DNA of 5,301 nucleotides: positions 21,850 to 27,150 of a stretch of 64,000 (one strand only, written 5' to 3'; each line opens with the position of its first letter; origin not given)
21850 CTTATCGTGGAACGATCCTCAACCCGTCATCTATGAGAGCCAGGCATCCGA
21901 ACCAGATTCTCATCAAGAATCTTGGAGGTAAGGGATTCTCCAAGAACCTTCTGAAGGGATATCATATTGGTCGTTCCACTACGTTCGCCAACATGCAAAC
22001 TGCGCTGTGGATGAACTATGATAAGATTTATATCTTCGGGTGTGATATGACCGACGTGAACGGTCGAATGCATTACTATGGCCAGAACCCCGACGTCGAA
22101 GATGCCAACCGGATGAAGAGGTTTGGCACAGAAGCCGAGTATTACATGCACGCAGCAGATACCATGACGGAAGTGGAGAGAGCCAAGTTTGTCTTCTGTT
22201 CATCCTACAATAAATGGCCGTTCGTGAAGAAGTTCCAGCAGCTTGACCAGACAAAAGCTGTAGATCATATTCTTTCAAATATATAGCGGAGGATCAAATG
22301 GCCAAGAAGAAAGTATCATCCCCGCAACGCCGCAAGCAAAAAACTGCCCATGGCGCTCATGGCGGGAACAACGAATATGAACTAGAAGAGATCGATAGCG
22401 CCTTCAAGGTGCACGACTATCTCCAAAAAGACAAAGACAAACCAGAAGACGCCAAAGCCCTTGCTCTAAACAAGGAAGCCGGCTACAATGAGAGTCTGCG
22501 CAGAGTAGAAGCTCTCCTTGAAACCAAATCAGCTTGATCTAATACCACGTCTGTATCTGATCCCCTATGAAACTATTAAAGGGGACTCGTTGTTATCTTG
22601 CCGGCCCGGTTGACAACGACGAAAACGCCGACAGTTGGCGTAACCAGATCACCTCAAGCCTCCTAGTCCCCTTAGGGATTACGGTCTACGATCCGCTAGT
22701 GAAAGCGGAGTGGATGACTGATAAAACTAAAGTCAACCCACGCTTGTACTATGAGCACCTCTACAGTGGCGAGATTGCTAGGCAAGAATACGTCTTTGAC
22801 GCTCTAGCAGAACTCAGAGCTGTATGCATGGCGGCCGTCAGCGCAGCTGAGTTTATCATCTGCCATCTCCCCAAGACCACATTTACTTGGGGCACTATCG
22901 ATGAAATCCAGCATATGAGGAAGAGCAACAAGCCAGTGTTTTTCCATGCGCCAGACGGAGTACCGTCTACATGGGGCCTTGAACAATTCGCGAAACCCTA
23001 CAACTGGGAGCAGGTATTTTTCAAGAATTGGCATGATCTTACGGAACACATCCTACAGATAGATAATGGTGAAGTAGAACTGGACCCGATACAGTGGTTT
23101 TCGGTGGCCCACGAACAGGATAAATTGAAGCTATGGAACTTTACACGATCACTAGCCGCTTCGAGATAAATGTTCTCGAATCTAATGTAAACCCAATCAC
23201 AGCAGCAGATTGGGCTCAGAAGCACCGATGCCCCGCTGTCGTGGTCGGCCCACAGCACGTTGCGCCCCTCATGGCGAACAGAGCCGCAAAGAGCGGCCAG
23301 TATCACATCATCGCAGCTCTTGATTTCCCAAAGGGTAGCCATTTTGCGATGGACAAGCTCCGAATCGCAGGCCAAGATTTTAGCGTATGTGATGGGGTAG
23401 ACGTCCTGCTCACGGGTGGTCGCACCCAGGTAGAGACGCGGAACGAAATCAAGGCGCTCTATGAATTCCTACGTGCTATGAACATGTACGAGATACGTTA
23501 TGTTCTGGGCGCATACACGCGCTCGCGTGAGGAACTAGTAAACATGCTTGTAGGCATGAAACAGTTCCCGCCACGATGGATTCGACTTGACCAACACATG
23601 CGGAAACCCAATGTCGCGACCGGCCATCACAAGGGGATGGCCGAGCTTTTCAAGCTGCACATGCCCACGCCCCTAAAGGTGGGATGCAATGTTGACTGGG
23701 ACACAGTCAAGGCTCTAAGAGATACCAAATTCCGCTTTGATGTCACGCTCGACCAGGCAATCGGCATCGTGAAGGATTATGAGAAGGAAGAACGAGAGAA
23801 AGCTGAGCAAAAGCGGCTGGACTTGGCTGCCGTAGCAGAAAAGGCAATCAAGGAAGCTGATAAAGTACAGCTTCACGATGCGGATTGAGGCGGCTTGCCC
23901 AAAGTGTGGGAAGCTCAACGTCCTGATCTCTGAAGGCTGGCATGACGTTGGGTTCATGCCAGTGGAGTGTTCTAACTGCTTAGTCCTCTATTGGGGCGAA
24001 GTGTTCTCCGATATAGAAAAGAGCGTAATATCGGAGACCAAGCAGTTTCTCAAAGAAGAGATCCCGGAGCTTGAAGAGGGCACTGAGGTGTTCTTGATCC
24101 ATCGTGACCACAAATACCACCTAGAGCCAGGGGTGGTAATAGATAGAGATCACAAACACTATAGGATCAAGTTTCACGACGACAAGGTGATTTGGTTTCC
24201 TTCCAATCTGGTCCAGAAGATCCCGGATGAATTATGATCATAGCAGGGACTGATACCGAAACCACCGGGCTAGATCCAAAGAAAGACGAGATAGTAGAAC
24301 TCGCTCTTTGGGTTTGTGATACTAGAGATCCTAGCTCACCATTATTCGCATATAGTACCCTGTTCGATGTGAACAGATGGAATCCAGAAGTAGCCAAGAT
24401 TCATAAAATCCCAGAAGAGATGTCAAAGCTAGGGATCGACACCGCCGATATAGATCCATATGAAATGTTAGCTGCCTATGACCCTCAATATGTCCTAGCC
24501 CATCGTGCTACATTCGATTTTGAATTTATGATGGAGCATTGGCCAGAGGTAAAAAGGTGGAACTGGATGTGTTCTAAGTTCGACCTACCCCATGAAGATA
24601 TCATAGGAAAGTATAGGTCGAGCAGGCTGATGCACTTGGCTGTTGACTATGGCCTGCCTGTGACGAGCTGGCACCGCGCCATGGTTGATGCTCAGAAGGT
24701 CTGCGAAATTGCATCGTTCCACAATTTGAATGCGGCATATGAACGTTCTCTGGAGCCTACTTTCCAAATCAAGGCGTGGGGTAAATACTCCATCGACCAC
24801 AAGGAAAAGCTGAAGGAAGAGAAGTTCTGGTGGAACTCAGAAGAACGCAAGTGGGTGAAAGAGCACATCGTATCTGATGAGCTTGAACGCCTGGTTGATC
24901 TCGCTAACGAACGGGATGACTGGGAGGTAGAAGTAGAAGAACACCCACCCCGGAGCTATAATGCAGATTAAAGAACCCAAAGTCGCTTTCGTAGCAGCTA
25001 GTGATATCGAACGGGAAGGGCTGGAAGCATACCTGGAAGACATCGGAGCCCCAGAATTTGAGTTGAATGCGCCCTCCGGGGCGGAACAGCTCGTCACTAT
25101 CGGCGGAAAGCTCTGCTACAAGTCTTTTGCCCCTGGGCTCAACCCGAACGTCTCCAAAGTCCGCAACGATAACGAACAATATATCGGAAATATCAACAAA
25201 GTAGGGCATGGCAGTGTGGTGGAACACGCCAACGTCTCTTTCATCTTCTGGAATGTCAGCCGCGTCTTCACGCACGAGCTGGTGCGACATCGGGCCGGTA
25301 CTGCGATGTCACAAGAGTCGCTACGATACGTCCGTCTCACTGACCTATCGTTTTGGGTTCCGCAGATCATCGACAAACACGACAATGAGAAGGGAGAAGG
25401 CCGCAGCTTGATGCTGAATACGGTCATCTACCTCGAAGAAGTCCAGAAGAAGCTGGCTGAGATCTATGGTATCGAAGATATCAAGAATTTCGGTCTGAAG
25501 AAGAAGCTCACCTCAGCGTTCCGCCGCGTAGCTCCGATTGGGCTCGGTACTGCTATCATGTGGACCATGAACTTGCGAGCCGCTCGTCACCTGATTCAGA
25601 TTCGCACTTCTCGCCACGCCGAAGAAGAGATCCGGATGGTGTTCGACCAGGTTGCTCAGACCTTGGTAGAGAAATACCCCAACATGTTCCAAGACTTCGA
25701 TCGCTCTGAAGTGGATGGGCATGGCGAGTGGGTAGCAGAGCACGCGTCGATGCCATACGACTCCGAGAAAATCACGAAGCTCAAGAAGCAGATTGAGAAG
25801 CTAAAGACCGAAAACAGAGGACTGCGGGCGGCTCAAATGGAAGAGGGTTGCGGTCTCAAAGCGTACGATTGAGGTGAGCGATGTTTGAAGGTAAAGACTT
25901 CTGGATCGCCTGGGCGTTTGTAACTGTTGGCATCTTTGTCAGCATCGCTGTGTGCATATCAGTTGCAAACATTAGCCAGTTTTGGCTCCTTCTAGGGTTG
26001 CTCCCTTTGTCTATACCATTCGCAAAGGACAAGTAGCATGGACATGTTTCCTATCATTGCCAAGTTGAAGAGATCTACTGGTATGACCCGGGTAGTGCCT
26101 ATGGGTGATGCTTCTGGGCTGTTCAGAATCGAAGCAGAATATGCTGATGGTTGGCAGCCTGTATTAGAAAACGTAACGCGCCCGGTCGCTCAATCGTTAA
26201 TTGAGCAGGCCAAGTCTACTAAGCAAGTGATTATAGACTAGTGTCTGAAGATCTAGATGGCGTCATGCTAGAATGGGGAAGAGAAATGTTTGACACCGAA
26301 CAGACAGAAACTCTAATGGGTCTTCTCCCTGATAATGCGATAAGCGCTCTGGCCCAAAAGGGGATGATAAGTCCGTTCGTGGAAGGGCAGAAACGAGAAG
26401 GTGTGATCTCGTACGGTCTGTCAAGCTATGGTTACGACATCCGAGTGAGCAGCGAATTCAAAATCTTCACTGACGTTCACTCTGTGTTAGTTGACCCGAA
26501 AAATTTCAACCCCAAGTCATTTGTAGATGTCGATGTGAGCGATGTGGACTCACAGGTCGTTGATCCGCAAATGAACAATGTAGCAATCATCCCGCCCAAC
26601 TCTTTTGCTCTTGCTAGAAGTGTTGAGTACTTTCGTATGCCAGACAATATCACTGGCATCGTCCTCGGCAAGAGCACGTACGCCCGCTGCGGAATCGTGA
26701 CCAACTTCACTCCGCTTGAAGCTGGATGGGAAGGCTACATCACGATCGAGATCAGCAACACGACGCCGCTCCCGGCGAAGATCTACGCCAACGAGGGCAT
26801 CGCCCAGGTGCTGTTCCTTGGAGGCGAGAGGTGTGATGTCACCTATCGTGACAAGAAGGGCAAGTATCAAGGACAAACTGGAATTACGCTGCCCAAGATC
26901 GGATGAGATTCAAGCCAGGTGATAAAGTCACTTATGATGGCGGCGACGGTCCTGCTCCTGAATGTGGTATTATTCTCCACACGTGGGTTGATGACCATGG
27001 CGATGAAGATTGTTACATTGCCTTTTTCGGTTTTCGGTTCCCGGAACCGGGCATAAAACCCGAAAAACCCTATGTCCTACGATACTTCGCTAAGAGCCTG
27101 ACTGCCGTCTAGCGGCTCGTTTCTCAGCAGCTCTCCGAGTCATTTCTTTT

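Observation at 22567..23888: Overlapping NDT/DNPH1-like N-hydrolase and DeoC-like TIM-barrel genes: possible two-step dNMP breakdown module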

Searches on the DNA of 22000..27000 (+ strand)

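Call 6: search_dna_similar(query=window:22000-27000:+, collection=phages, mode=distant)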
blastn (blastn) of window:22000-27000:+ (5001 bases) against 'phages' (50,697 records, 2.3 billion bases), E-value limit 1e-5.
Records with a match: 12; places in all: 12; records where one place covers at least 80% of the query: 0.
Best place of each record, by identity: 60-80% 12.
By first word of the organism name: Streptomyces 7; Pseudomonas 2; Acinetobacter 2; Xanthomonas 1.
By host as written in the record: Streptomyces lividans JI 1326 4; Streptomyces scabiei RL-34 2; - 2; Pseudomonas aeruginosa 1; Pseudomonas sp. 1; Streptomyces griseofuscus ATCC 23916 1; Xanthomonas sp. 1.
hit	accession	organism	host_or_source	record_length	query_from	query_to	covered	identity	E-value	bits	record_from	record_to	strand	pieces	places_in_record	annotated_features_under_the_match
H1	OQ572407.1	Pseudomonas phage Y5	Pseudomonas aeruginosa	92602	4587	4819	5%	73.2%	2e-25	126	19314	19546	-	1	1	record has no annotation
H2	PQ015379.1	Pseudomonas phage HRDY3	Pseudomonas sp.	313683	4664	4828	3%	70.9%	2e-12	82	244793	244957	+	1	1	dUTPase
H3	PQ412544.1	Streptomyces phage Quantum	Streptomyces lividans JI 1326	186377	3207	3338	3%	72.7%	7e-11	77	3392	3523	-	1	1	6: ThyX-like thymidylate synthase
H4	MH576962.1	Streptomyces phage Satis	Streptomyces lividans JI 1326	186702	3207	3338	3%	72.7%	7e-11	77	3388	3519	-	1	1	6: ThyX-like thymidylate synthase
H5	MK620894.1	Streptomyces phage Kradal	Streptomyces griseofuscus ATCC 23916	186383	3207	3338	3%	72.7%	7e-11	77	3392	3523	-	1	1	6: ThyX-like thymidylate synthase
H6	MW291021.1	Streptomyces phage EhyElimayoE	Streptomyces lividans JI 1326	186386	3207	3338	3%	72.7%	7e-11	77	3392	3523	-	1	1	6: ThyX-like thymidylate synthase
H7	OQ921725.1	Streptomyces phage Frankenweenie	Streptomyces scabiei RL-34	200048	3253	3363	2%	77.5%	4e-14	89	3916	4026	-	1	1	9: ThyX-like thymidylate synthase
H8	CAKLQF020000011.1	Acinetobacter phage MD-2021a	not known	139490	4405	4508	2%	75.2%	1e-7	66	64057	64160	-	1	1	dcd: 2'-deoxycytidine 5'-triphosphate deaminase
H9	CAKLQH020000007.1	Acinetobacter phage MD-2021a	not known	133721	4405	4508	2%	75.2%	1e-7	66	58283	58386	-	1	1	dcd: 2'-deoxycytidine 5'-triphosphate deaminase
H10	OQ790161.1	Xanthomonas phage RTH11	Xanthomonas sp.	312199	4745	4829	2%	78.2%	2e-6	63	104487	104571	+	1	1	dCTP deaminase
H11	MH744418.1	Streptomyces phage JustBecause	Streptomyces lividans JI 1326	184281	3265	3338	1%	78.4%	2e-6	63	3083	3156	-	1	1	6: ThyX-like thymidylate synthase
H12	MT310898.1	Streptomyces phage Kela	Streptomyces scabiei RL-34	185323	3265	3338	1%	78.4%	2e-6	63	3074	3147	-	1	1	6: ThyX-like thymidylate synthase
